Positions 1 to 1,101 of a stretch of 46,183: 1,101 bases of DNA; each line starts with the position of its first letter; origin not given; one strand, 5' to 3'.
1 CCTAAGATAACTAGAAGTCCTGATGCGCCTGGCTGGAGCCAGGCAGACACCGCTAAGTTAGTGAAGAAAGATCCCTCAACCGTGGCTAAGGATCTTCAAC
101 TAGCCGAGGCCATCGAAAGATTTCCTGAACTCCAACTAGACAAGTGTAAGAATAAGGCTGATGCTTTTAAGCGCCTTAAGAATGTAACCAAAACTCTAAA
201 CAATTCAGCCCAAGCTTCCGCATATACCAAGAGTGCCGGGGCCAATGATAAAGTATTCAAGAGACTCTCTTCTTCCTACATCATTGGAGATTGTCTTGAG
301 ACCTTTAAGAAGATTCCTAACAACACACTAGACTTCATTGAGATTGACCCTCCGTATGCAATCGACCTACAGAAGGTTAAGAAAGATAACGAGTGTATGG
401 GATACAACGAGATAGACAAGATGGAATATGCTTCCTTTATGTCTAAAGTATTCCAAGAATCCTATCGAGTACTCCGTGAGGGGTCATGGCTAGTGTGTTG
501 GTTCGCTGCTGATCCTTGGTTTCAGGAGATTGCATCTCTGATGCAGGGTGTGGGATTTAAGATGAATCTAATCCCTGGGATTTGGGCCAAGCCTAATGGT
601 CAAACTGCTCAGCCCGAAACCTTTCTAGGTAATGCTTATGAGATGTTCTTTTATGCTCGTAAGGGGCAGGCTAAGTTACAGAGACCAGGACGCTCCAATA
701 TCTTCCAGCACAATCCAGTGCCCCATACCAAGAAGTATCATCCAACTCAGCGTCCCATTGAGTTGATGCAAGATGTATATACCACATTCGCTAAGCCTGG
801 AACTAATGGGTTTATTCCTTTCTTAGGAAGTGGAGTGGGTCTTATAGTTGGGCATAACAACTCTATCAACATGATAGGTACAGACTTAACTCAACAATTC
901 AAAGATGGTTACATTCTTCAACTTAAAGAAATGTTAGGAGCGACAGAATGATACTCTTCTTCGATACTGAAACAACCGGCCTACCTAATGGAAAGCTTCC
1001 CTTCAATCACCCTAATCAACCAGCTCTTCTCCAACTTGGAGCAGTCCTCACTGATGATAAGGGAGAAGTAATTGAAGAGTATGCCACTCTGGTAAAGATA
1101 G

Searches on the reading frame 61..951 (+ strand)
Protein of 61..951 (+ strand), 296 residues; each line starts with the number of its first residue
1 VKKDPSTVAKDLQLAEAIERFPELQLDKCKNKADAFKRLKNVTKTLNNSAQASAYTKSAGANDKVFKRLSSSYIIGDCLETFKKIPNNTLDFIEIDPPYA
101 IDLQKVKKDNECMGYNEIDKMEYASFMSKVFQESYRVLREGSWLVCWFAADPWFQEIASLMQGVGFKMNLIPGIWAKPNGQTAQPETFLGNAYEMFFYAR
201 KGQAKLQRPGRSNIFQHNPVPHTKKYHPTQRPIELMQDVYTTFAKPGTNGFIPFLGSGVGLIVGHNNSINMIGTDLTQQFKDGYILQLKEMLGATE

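Call 21: search_protein_families(library=pfam, proteins=[window:61-951:+], max_evalue=0.01)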
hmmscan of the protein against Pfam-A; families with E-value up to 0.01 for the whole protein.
window:61-951:+ (296 aa): 1 family
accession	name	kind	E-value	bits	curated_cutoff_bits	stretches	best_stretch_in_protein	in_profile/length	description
PF01555.25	N6_N4_Mtase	-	4e-17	63.3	26.7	1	91-282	2-217/221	DNA methylase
